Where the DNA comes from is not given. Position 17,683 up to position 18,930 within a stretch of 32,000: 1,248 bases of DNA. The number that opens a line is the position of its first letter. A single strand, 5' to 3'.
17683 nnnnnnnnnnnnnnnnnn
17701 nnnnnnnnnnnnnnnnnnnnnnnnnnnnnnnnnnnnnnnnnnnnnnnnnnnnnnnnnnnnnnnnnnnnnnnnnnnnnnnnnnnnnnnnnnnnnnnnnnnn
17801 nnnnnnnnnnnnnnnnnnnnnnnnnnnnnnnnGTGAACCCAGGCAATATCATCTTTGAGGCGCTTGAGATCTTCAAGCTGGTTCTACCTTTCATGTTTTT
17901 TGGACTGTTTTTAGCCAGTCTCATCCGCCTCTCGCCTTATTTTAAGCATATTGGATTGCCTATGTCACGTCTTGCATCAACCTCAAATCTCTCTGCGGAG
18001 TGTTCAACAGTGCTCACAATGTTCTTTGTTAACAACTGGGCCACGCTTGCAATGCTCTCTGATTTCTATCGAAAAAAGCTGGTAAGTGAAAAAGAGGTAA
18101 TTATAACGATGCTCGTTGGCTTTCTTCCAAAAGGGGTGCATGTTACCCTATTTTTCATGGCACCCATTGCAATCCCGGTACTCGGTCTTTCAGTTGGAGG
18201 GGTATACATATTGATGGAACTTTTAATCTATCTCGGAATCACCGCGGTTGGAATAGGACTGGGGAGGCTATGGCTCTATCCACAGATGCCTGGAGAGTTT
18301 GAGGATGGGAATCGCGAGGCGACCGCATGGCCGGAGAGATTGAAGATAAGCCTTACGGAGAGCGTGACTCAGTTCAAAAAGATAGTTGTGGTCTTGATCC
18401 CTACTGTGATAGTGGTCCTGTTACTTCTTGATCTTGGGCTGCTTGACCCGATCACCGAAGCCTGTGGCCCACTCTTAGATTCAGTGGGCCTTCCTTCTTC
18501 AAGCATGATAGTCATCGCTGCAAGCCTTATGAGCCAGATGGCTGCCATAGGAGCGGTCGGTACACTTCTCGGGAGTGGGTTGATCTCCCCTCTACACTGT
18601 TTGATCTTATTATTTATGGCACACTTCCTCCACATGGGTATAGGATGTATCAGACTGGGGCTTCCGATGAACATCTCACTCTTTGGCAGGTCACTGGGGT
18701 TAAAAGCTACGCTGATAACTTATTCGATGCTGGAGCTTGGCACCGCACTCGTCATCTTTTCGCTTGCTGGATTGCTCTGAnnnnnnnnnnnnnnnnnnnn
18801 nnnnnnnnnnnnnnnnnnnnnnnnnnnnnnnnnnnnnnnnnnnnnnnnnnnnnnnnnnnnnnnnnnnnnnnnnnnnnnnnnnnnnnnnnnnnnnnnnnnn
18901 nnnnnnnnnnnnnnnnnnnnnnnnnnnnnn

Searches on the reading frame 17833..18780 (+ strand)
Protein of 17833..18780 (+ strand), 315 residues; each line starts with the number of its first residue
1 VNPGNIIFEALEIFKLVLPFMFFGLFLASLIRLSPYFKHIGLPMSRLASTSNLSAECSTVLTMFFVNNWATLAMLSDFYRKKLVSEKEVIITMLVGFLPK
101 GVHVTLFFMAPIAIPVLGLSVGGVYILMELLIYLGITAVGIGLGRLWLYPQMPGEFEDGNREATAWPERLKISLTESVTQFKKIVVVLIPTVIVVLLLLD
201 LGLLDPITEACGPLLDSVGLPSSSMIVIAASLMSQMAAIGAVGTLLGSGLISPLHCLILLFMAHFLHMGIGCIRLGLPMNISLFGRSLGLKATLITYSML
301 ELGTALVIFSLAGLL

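Call 8: search_protein_families(library=ncbifam, proteins=[window:17833-18780:+], max_evalue=0.001)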
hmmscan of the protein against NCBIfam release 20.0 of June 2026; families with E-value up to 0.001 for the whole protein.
window:17833-18780:+ (315 aa): 1 family
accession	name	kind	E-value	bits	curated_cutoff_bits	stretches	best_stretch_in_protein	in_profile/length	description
NF007811.0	PRK10519.1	equivalog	1.1e-07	31.5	111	1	187-264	34-110/155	hypothetical protein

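Call 70: search_protein_families(library=pfam, proteins=[window:17833-18780:+], max_evalue=0.0001)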
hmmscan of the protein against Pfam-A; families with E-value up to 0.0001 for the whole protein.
window:17833-18780:+ (315 aa): 1 family
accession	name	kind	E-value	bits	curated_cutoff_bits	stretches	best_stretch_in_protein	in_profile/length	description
PF07670.19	Gate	-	2.3e-10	41.3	29.6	1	15-100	2-88/104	Nucleoside recognition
